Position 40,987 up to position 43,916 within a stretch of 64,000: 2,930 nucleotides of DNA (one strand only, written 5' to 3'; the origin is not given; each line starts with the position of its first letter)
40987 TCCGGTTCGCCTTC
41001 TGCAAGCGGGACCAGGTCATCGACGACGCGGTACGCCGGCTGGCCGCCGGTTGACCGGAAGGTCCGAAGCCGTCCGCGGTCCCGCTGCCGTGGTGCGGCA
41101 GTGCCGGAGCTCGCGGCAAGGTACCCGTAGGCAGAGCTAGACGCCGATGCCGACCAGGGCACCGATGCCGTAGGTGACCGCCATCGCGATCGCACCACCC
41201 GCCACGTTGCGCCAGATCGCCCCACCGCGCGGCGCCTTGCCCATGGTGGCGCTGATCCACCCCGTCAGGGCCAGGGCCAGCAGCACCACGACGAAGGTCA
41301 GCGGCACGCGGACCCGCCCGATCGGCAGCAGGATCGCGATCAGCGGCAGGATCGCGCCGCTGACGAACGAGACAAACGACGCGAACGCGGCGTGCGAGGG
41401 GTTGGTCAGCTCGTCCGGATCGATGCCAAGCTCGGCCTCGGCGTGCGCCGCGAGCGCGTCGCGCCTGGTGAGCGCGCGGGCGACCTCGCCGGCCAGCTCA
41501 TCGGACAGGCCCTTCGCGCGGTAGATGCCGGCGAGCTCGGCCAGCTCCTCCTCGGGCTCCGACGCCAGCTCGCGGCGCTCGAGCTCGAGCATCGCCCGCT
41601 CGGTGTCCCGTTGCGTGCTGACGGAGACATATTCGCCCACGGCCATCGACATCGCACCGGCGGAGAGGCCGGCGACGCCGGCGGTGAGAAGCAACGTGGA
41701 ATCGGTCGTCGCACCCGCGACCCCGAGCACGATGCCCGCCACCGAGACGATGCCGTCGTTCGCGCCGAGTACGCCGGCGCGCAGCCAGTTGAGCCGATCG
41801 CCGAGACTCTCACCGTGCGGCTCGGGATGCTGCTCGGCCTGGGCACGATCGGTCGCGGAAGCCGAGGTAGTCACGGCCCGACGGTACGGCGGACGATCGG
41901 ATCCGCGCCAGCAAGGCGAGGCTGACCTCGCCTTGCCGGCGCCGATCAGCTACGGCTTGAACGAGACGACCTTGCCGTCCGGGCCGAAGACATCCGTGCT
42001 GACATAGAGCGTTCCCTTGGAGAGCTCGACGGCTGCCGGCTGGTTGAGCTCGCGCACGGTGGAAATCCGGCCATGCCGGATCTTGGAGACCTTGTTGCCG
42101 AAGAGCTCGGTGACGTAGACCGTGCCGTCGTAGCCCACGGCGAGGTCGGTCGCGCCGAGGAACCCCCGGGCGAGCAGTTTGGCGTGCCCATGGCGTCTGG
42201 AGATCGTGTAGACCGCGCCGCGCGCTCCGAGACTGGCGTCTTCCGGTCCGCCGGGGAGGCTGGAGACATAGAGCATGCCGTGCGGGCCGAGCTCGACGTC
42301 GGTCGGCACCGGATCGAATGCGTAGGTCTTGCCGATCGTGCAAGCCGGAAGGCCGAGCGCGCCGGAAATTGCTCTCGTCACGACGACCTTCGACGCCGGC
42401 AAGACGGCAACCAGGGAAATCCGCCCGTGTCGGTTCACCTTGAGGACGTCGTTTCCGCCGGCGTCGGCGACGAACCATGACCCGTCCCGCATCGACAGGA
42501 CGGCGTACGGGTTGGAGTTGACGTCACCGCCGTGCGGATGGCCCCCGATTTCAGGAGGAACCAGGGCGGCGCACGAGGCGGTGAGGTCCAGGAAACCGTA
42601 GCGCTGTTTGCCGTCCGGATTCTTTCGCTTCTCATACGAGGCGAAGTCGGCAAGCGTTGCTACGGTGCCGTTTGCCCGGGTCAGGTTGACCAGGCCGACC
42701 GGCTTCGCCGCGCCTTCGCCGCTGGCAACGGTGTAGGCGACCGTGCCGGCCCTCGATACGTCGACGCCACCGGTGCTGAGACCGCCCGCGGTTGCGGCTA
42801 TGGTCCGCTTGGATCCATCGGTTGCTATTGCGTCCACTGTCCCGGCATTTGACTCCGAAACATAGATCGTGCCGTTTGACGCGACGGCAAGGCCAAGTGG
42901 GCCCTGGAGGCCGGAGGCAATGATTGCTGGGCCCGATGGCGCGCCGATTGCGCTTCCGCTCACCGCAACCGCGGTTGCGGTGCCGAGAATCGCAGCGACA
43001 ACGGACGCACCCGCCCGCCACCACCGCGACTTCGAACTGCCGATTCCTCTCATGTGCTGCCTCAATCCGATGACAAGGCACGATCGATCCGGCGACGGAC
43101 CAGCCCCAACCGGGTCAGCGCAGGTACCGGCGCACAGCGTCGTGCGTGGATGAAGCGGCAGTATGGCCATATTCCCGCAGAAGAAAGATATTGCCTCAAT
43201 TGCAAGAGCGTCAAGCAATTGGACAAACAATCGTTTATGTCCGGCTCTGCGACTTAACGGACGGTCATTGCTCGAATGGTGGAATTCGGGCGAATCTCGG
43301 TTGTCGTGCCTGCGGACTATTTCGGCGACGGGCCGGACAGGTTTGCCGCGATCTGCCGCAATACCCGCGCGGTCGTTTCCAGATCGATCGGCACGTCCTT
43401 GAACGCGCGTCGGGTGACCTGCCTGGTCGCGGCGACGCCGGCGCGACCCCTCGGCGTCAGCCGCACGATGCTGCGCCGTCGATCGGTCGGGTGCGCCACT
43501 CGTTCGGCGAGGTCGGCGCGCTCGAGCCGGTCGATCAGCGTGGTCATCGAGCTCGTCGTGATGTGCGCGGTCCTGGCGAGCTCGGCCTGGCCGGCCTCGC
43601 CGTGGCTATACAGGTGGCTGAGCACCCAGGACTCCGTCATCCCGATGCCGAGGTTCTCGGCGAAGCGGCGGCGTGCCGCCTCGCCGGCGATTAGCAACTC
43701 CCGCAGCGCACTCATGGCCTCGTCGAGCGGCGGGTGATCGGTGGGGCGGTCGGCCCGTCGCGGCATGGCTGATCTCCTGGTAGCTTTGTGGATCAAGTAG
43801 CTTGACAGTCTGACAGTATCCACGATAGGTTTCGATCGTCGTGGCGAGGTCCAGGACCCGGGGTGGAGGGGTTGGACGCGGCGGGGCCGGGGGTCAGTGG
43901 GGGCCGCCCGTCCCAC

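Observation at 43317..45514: Truncated hemoglobin fused to ankyrin repeats, divergently paired with a MarR regulator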

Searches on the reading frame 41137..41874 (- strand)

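Call 85: search_protein_families(library=pfam, proteins=[window:41137-41874:-], max_evalue=0.001)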
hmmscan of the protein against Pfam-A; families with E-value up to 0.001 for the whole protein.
window:41137-41874:- (245 aa): 1 family
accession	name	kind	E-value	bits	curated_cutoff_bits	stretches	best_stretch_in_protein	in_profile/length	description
PF01988.24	VIT1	-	1.1e-66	225.2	28.1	1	31-238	1-213/214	VIT family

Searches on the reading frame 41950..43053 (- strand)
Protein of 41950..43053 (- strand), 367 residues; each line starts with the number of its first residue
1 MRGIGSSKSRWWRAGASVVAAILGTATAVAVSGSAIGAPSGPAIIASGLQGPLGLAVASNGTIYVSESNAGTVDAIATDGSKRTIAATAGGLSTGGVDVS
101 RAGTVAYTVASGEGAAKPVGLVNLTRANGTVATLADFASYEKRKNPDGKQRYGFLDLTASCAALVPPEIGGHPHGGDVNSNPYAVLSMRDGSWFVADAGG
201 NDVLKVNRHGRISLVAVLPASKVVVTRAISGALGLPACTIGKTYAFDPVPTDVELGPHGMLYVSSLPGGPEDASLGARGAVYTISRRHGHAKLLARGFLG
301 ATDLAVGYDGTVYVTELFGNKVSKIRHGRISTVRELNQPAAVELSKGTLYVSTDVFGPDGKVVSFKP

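Call 85: search_protein_families(library=pfam, proteins=[window:41950-43053:-], max_evalue=0.001)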
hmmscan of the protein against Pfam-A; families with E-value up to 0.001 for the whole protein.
window:41950-43053:- (367 aa): 3 families
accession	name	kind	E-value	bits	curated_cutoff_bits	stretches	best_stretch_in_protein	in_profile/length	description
PF01436.27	NHL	-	7.7e-07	29.3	20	0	49-72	1-24/28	NHL repeat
PF24684.1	Vgb_lyase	-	2e-05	24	50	0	50-82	13-45/290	Virginiamycin B lyase family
PF20067.5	SSL_N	-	0.00011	22.5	18.9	0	269-283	22-36/46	Strictosidine synthase-like, N-terminal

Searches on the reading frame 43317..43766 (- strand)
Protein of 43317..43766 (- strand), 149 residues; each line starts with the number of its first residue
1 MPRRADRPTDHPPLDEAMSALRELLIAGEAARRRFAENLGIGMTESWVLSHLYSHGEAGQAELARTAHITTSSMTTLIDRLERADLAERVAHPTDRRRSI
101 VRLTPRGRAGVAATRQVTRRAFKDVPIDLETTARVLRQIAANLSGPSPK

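Call 5: search_protein_families(library=pfam, proteins=[window:43320-43766:-], max_evalue=1)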
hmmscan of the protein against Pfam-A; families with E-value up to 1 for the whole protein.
seq(149 aa): 11 families
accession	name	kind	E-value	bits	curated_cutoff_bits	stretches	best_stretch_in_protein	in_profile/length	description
PF12802.13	MarR_2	-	8.3e-13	48.7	27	1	40-98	2-61/61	MarR family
PF01047.28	MarR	-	1e-12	48.2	24.6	1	44-98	4-58/59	MarR family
PF13463.12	HTH_27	-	1.4e-06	28.9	22.2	1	47-107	7-68/68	Winged helix DNA-binding domain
PF13601.12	HTH_34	-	0.00014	22.4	27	1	48-109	5-67/80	Winged helix DNA-binding domain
PF22381.2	Staph_reg_Sar_Rot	-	0.00023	21.6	27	1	37-108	8-79/85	Transcriptional regulator SarA/Rot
PF13412.12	HTH_24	-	0.0066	16.4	21.9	1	48-86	8-46/48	Winged helix-turn-helix DNA-binding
PF01978.25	TrmB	-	0.011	16.1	25.6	1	38-91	3-56/68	Sugar-specific transcriptional regulator TrmB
PF00126.33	HTH_1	-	0.02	15.3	26.6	1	64-108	20-60/60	Bacterial regulatory helix-turn-helix protein, lysR family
PF01638.23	HxlR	-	0.026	14.8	20.8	1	48-109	10-71/91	HxlR-like helix-turn-helix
PF03551.20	PadR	-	0.22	12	27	1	72-110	32-72/75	Transcriptional regulator PadR-like family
PF17918.6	TetR_C_15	-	0.95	10.6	26.8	0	57-90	61-94/108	Tetracyclin repressor-like, C-terminal domain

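Call 6: search_protein_families(library=ncbifam, proteins=[window:43320-43766:-], max_evalue=1)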
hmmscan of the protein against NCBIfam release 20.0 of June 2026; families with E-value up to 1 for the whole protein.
seq(149 aa): 14 families
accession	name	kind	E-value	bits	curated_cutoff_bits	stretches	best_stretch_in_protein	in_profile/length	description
TIGR02337.1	HpaR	equivalog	1.1e-11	44.7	121.2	1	24-128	6-113/130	homoprotocatechuate degradation operon regulator HpaR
NF041230.1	BagL_FevM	exception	1e-09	38.6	230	1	46-125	43-122/145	MarR family transcriptional regulator BagL/FevM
NF052438.1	TransRegRv0880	equivalog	8e-09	35.5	220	1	40-136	31-127/143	Rv0880 family HTH-type transcriptional regulator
NF053777.1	Saro0803TransReg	equivalog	3.6e-08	33.2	200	1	27-118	18-112/140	Saro_0803 family transcriptional regulator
NF045593.1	bilirub_TF_BilQ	equivalog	1.7e-06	27.8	125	1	54-121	41-108/135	bilirubin utilization transcriptional regulator BilQ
NF050133.1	TransRegFabT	equivalog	5.9e-06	26.6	200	1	40-120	26-106/138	fatty acid biosynthesis transcriptional regulator FabT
NF008565.1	PRK11512.1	equivalog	8.1e-05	22.7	240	1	39-118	36-115/144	multiple antibiotic resistance transcriptional regulator MarR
NF052638.1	TransRegOhrRVib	equivalog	0.00022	21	200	1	32-130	26-124/141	transcriptional regulator OhrR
NF002926.0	PRK03573.1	equivalog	0.00041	20.3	120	1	56-125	45-114/144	transcriptional regulator SlyA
TIGR04472.1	reg_rSAM_mob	hypoth_equivalog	0.00095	19.2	240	1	62-109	50-97/141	radical SAM mobile pair system MarR family transcriptional regulator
NF053635.1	TransRegRv3488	equivalog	0.064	13.5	140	1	60-119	28-89/98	Rv3488 family transcriptional regulator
NF038251.1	AdcR_fam_Zn_TF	equivalog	0.07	13.4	175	1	52-109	44-101/143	zinc-dependent MarR family transcriptional regulator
TIGR03433.1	padR_acidobact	paralog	0.12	12.5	101.8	1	68-116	36-86/101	PadR family transcriptional regulator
NF053755.1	MsvR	equivalog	0.17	11.5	220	1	49-118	19-87/236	transcriptional factor MsvR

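Call 38: find_encoding_contigs(protein=window:43317-43766:-, flank=8000, max_places=3)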
Protein window:43317-43766:- (149 aa): 3 contigs read that carry it; 3 places shown.
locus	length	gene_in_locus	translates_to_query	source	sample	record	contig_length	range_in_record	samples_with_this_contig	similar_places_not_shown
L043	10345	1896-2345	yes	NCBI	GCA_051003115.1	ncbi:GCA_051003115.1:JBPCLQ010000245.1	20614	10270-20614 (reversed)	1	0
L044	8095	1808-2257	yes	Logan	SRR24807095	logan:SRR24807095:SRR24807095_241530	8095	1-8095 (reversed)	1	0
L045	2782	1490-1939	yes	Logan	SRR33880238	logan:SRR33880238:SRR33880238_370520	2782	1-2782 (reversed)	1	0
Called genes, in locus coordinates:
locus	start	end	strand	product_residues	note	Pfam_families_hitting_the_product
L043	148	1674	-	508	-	PF01152:Bac_globin, PF12796:Ank_2 (faint), PF13606:Ank_3 (faint), PF13857:Ank_5 (faint), PF13637:Ank_4 (faint), PF00023:Ank (weak)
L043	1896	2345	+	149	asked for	PF01047:MarR, PF12802:MarR_2, PF13463:HTH_27 (weak)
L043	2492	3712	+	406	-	PF01436:NHL (faint)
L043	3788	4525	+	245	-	PF01988:VIT1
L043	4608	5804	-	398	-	PF00155:Aminotran_1_2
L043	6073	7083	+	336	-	PF00528:BPD_transp_1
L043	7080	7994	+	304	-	PF12911:OppC_N, PF00528:BPD_transp_1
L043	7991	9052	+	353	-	PF00005:ABC_tran, PF13304:AAA_21 (weak), PF08352:oligo_HPY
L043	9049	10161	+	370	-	PF00005:ABC_tran, PF08352:oligo_HPY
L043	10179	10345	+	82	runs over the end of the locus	-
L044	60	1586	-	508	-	PF01152:Bac_globin, PF12796:Ank_2 (faint), PF13606:Ank_3 (faint), PF13857:Ank_5 (faint), PF13637:Ank_4 (faint), PF00023:Ank (weak)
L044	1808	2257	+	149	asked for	PF01047:MarR, PF12802:MarR_2, PF13463:HTH_27 (weak)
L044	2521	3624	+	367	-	PF24684:Vgb_lyase (faint), PF01436:NHL (faint)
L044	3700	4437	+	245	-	PF01988:VIT1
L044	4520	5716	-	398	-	PF00155:Aminotran_1_2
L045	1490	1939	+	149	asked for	PF01047:MarR, PF12802:MarR_2, PF13463:HTH_27 (weak)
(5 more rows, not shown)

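Call 56: find_homologous_proteins(query=window:43317-43766:-, max_evalue=1e-10)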
Query window:43317-43766:- (149 aa): 2 proteins with E <= 1e-10 among 561 candidates.
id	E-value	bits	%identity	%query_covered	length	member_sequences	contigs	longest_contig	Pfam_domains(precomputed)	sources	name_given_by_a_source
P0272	2.8e-88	311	100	100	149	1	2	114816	PF01047.29,PF13463.13,PF12802.14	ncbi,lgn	ncbi:MAG: MarR family winged helix-turn-helix transcriptional regulator [Mycobacteriales bacterium]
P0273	8.9e-45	170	65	85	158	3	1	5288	PF01047.29,PF12802.14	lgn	-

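Call 57: find_encoding_contigs(protein=P0273, flank=6000, max_places=3)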
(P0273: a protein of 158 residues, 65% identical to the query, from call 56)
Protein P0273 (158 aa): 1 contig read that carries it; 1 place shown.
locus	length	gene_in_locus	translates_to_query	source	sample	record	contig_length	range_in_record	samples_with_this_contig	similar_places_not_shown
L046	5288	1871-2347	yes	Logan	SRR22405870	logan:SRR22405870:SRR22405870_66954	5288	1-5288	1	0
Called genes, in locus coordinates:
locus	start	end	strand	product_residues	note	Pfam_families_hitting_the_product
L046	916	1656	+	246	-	-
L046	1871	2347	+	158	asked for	PF01047:MarR, PF12802:MarR_2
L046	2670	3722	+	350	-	PF24684:Vgb_lyase (faint), PF01436:NHL (faint)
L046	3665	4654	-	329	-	PF02311:AraC_binding, PF00165:HTH_AraC, PF12833:HTH_18, PF00165:HTH_AraC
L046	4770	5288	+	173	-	?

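Call 84: search_protein_families(library=padloc, proteins=[window:43317-43766:-], max_evalue=0.01)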
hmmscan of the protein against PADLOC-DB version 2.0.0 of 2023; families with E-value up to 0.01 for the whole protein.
window:43317-43766:- (149 aa): 1 family
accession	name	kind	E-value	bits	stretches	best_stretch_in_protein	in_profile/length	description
PDLC01853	CARF3--CARF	-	0.00082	17.1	1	48-105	143-202/209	-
